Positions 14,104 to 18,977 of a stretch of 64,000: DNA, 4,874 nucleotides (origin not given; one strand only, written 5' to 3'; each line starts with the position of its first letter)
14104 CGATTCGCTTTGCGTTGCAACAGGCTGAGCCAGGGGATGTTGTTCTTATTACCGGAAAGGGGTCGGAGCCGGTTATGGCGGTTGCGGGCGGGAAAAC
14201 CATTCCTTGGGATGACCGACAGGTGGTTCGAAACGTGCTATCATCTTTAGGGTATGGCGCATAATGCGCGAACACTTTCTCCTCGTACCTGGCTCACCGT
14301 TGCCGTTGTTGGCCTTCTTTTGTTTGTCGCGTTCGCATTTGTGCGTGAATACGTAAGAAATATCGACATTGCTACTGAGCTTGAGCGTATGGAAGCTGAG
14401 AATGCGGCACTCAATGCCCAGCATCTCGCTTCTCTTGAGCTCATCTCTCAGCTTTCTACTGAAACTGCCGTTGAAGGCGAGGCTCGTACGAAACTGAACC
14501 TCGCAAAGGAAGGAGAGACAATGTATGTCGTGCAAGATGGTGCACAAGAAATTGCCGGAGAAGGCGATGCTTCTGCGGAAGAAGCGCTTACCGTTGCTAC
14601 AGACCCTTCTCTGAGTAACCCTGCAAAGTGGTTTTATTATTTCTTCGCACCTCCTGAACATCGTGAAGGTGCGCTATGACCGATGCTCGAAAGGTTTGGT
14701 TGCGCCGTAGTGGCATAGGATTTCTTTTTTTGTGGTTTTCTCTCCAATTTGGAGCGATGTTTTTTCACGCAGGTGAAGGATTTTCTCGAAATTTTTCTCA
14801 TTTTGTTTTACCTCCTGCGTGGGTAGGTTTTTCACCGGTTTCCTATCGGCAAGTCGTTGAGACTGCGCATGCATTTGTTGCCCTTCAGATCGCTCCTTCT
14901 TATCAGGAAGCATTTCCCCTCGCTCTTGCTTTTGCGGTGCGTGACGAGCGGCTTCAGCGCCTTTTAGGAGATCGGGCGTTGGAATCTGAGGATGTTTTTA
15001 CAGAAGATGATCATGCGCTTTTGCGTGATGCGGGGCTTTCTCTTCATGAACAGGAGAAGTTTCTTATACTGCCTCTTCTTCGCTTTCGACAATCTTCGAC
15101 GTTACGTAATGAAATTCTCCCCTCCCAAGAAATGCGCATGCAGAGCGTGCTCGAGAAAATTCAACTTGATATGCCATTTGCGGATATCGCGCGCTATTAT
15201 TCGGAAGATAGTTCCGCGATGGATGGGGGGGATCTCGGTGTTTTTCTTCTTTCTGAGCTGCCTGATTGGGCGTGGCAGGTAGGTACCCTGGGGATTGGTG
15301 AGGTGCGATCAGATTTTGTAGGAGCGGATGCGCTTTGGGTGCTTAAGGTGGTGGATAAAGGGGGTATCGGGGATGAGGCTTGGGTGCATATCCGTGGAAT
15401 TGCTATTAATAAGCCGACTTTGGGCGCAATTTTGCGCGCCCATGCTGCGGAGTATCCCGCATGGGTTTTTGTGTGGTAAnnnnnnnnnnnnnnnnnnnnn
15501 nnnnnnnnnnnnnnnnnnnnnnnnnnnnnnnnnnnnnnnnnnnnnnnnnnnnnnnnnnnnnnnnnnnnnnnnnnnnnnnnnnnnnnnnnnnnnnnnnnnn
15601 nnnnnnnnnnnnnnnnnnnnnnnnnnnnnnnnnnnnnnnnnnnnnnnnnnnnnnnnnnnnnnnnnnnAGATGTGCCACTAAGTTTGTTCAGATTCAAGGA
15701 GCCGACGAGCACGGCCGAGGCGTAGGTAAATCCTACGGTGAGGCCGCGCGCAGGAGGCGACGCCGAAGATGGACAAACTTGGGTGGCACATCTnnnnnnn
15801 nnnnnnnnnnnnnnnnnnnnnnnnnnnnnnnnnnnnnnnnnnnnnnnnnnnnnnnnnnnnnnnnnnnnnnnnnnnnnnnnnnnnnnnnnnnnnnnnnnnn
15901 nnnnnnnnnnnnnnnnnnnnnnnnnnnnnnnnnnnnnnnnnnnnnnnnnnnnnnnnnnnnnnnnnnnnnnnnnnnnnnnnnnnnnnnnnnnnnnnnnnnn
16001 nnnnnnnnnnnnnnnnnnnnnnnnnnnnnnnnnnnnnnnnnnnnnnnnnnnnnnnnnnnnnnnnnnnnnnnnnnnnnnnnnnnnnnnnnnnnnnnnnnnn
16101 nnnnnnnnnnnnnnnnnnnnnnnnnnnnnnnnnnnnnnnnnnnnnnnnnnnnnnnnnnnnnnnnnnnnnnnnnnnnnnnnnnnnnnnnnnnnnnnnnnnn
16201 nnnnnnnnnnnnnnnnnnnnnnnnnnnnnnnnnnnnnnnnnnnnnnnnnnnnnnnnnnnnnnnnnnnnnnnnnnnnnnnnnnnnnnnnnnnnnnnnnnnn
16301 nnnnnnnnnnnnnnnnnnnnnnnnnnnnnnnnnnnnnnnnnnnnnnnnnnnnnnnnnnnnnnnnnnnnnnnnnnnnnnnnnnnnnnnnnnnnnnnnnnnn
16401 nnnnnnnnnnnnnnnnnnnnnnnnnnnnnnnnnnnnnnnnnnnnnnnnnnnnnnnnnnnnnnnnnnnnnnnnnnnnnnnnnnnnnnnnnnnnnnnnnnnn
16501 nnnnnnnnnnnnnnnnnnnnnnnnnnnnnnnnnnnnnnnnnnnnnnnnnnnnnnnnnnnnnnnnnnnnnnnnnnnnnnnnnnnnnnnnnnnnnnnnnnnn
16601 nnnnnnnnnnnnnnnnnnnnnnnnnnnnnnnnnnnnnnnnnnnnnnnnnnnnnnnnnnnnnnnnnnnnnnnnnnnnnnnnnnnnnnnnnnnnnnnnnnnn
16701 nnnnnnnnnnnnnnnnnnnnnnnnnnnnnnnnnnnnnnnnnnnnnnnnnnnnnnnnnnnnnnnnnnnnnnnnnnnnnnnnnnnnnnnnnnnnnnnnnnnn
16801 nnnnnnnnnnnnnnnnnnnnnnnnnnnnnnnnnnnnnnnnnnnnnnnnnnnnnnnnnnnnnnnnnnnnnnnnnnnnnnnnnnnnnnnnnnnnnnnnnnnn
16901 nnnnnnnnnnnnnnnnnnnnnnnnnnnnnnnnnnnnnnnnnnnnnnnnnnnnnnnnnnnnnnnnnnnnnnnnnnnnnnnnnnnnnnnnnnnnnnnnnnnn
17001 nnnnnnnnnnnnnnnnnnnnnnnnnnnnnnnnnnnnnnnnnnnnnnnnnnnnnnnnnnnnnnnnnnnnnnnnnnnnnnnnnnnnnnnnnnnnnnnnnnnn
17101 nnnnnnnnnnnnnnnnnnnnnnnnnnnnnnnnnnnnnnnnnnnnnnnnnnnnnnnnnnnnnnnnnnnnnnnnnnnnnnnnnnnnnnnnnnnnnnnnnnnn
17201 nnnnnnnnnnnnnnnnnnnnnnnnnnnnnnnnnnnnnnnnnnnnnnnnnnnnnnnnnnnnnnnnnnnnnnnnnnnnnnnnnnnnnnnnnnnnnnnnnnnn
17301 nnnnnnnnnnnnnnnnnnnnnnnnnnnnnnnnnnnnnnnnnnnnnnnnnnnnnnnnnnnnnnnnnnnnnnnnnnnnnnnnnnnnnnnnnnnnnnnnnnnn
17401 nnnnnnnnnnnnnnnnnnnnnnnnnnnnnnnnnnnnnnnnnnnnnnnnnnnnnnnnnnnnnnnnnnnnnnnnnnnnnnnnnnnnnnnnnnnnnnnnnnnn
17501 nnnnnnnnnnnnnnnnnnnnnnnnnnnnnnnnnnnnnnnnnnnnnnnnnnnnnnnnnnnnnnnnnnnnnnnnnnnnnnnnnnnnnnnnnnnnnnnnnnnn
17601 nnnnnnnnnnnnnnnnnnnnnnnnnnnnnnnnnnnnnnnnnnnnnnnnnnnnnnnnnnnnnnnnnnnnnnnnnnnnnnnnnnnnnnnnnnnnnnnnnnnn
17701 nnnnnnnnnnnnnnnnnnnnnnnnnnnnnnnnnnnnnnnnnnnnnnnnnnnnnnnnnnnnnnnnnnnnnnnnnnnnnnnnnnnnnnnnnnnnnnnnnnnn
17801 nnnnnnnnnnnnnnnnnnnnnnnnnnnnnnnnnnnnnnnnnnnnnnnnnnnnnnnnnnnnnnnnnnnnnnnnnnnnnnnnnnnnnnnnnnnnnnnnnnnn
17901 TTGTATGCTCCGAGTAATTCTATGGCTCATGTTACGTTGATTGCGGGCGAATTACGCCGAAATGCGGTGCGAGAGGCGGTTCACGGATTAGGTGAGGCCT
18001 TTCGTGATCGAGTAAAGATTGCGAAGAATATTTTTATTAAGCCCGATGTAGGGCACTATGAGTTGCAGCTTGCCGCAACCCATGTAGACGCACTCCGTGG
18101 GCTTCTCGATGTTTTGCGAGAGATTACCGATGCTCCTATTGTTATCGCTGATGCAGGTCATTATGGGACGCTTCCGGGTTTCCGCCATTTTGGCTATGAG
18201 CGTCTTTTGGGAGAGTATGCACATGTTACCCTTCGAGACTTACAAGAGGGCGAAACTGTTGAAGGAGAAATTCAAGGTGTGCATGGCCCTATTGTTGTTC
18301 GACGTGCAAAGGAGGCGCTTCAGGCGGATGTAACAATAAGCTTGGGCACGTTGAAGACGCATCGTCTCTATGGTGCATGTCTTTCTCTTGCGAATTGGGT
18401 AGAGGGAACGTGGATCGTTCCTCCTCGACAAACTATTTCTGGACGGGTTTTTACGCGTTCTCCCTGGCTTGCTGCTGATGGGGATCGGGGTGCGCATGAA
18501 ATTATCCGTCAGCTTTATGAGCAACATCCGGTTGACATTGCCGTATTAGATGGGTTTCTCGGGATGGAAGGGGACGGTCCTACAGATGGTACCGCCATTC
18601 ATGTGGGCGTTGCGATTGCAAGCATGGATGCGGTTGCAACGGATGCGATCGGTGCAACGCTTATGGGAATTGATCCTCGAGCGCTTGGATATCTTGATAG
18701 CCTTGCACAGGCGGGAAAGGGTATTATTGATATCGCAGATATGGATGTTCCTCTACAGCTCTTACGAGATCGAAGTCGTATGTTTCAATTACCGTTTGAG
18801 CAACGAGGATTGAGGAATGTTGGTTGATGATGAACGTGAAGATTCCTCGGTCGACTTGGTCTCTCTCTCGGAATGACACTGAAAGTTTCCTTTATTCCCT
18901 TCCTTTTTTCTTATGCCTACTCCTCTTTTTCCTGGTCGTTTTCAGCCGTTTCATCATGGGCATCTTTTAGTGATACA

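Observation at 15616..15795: Structured long-hairpin element filling the tRNA-Gly to tRNA-Thr spacer and ending 2 nt before the tRNA-Thr 5' end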

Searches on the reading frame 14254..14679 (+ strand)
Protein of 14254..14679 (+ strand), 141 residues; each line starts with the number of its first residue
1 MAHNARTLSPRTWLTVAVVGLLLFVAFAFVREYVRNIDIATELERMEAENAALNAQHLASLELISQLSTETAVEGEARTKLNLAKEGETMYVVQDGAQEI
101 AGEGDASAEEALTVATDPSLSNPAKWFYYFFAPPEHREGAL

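Call 94: search_protein_families(library=pfam, proteins=[window:14254-14679:+], max_evalue=0.00001)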
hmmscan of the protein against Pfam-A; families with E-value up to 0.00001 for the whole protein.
window:14254-14679:+ (141 aa): 1 family
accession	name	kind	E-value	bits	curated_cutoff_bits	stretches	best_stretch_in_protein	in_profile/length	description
PF04977.20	DivIC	-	3.8e-12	46.3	28.9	1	19-95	2-79/80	Septum formation initiator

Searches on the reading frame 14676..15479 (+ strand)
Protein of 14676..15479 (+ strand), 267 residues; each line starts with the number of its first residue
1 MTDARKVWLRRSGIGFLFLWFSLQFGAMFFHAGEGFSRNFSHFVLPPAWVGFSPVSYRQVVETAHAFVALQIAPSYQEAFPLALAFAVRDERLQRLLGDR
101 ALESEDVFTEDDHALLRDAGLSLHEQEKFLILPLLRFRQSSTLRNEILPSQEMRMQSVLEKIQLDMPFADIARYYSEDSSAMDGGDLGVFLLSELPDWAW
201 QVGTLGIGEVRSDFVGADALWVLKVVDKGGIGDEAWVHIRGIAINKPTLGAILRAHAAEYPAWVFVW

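Call 94: search_protein_families(library=pfam, proteins=[window:14676-15479:+], max_evalue=0.00001)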
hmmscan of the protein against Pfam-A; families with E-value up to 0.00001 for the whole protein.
window:14676-15479:+ (267 aa): 1 family
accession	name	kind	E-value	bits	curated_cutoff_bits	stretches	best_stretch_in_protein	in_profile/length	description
PF13616.12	Rotamase_3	-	4.3e-06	27.7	22.5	1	152-208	37-95/116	PPIC-type PPIASE domain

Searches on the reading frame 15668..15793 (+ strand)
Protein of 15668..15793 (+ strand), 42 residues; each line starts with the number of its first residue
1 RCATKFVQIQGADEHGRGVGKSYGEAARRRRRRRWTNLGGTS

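Call 56: search_protein_families(library=pfam, proteins=[L128:1134-2645:-, L128:1629-2861:+, L128:2883-5672:-, L128:2934-4772:+], max_evalue=0.00001)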
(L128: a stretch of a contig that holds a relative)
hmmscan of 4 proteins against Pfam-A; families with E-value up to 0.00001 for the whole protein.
L128:1134-2645:- (503 aa): 1 family
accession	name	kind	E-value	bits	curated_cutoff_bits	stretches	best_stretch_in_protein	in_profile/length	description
PF12710.13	HAD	-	7.5e-07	30.2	27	0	293-363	86-151/189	haloacid dehalogenase-like hydrolase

L128:1629-2861:+ (410 aa): 0 families

L128:2883-5672:- (929 aa): 0 families

L128:2934-4772:+ (612 aa): 0 families

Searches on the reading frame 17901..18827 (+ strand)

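Call 93: search_protein_families(library=pfam, proteins=[window:17901-18827:+], max_evalue=0.00001)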
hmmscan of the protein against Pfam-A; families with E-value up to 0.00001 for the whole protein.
window:17901-18827:+ (308 aa): 1 family
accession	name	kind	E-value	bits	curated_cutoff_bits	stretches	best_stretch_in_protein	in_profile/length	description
PF04015.17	DUF362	-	7e-25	88.7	24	1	44-252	1-199/200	Domain of unknown function (DUF362)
